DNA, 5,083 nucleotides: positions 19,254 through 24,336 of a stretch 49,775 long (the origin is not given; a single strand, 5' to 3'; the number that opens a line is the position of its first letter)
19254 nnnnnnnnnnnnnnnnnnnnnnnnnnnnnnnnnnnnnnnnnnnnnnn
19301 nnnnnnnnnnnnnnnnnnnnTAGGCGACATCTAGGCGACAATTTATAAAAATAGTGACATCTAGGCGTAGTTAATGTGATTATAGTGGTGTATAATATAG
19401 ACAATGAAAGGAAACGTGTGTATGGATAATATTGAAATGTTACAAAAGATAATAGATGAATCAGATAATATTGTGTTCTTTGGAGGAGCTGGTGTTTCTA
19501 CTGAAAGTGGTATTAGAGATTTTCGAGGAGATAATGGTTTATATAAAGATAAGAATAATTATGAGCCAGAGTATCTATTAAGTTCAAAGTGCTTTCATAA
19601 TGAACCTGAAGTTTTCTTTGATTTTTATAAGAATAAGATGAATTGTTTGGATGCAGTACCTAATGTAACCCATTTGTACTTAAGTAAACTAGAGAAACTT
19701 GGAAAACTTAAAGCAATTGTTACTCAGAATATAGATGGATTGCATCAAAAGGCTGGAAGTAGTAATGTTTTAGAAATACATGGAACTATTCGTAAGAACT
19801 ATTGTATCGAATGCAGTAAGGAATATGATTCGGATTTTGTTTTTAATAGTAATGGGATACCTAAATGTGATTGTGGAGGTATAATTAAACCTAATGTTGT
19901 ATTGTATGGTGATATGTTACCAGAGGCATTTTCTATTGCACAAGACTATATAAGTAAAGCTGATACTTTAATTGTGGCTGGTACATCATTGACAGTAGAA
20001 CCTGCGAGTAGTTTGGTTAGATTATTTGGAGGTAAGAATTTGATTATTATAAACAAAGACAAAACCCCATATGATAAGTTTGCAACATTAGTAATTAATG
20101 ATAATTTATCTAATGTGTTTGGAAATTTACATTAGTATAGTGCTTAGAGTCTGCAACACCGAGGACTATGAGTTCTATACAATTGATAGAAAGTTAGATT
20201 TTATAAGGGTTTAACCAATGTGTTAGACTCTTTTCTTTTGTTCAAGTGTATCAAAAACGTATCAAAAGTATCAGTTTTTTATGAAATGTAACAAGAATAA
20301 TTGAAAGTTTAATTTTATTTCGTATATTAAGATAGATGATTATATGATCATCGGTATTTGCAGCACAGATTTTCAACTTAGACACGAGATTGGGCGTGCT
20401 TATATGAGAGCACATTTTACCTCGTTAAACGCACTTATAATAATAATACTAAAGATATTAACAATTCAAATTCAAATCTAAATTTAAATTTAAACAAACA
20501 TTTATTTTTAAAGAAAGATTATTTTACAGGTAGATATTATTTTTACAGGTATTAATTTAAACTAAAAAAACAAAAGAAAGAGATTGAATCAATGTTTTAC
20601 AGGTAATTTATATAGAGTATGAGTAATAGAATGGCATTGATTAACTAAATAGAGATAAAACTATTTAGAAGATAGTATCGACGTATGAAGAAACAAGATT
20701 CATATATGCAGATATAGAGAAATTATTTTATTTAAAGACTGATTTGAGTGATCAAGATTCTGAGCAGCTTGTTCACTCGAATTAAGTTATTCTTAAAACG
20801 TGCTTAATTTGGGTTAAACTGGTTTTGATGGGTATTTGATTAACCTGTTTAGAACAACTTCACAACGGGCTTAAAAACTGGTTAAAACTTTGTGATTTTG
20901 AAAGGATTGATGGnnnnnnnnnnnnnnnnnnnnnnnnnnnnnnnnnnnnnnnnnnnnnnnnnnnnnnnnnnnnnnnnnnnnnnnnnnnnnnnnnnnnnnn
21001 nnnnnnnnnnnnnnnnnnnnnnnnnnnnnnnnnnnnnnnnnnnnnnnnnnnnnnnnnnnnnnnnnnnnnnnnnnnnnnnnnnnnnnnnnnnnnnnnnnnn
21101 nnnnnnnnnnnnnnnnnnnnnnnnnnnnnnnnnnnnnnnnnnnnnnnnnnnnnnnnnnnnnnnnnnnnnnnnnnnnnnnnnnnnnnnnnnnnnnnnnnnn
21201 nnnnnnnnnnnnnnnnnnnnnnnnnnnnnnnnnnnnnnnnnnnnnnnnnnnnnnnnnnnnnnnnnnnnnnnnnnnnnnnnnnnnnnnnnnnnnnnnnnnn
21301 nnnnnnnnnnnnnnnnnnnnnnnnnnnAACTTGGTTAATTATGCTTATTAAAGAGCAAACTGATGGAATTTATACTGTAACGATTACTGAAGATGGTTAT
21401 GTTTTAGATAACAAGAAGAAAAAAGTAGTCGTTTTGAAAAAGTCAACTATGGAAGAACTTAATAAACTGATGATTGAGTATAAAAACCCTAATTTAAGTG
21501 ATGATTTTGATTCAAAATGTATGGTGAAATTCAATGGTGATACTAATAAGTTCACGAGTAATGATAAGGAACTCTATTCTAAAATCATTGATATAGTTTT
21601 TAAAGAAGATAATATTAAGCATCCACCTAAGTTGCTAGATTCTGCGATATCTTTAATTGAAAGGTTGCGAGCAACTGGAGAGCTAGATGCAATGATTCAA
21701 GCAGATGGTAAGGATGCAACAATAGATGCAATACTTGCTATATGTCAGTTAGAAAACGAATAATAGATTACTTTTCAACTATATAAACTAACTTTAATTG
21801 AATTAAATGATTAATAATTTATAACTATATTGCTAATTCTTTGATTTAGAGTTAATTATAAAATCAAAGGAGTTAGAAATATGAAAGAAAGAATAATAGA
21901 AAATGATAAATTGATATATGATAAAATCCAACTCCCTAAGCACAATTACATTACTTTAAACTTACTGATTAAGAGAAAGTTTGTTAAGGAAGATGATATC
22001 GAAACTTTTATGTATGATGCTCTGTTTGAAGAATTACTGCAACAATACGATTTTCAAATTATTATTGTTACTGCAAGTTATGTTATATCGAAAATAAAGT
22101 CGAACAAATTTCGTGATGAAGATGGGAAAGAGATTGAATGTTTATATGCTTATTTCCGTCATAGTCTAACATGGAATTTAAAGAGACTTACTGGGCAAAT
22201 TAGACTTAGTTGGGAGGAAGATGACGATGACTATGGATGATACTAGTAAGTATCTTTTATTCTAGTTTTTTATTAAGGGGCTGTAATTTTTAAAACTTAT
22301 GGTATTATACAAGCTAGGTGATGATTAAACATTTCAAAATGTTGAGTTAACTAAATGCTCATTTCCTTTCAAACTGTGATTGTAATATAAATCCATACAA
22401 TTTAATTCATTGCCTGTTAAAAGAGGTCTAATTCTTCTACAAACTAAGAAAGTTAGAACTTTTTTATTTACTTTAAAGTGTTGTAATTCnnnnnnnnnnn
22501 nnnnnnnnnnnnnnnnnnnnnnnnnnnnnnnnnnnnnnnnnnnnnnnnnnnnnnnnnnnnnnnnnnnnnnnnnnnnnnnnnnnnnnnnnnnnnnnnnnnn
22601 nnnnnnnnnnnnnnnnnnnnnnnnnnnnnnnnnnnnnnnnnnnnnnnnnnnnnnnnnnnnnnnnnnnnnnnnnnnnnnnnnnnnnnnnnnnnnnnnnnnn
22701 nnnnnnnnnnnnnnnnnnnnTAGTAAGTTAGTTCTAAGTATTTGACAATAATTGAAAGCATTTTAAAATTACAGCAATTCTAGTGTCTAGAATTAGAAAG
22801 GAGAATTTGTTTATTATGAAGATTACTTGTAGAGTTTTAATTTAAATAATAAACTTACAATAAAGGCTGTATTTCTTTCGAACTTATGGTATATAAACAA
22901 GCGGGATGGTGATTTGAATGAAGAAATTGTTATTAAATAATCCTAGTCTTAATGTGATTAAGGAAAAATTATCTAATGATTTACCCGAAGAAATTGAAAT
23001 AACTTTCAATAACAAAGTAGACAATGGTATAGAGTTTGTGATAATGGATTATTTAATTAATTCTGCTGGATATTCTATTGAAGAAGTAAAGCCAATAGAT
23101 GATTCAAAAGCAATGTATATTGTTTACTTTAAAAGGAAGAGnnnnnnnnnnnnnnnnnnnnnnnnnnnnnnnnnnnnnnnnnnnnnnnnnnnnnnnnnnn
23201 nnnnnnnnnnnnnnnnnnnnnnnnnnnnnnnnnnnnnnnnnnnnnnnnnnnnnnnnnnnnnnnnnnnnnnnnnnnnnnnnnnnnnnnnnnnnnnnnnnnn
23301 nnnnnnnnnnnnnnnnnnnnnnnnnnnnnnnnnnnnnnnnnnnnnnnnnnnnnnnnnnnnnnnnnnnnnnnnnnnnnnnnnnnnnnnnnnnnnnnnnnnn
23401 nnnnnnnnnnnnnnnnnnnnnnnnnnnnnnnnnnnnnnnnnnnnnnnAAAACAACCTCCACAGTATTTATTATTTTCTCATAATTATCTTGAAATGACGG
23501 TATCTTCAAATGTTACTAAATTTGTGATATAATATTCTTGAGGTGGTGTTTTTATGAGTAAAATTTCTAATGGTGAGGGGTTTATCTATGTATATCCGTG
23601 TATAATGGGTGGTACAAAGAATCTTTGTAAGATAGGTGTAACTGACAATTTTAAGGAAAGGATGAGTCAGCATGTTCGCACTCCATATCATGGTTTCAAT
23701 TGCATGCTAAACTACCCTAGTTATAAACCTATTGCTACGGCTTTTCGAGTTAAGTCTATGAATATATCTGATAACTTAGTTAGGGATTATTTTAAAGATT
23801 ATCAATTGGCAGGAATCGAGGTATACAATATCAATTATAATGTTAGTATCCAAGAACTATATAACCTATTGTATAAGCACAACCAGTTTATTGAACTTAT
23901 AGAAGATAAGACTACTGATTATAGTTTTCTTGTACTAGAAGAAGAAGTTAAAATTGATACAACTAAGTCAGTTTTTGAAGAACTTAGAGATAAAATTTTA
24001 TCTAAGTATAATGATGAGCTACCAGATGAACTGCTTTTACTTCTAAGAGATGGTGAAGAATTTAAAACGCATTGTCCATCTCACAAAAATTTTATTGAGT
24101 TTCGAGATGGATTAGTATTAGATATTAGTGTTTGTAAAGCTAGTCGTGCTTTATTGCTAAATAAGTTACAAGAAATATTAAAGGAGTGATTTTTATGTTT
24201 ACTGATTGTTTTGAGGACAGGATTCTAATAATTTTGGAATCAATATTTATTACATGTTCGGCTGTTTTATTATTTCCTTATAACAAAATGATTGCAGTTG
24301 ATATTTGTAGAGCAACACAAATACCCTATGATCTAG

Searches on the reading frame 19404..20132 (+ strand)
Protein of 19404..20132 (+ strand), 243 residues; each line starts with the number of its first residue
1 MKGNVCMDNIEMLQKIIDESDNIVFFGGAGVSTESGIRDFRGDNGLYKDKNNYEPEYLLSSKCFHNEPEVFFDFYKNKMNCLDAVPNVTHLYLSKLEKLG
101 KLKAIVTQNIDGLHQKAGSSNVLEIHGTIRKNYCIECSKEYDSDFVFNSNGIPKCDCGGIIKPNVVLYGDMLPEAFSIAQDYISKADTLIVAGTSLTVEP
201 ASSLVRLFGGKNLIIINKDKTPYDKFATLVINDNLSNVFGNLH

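Call 9: search_protein_families(library=pfam, proteins=[window:19404-20132:+], max_evalue=0.001)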
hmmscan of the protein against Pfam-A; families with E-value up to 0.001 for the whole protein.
window:19404-20132:+ (243 aa): 1 family
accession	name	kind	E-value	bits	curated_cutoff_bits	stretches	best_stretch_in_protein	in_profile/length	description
PF02146.23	SIR2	-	1.9e-52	178.3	24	1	28-200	1-180/180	Sir2 family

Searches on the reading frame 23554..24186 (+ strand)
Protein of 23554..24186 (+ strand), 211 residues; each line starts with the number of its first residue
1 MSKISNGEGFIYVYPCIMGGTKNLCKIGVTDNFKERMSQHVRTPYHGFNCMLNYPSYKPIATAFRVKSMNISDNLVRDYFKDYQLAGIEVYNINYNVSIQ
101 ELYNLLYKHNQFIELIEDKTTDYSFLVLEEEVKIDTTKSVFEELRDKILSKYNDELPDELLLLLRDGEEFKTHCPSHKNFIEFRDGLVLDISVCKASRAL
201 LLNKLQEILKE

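Call 10: search_protein_families(library=pfam, proteins=[window:23554-24186:+], max_evalue=0.001)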
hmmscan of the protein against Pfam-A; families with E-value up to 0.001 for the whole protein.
window:23554-24186:+ (211 aa): 2 families
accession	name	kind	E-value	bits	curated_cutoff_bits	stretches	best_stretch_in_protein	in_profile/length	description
PF10544.15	T5orf172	-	9.9e-06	26.4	20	1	9-89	1-84/101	T5orf172 domain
PF13455.12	MUG113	-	0.00025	22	22.3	1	25-97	1-65/73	Meiotically up-regulated gene 113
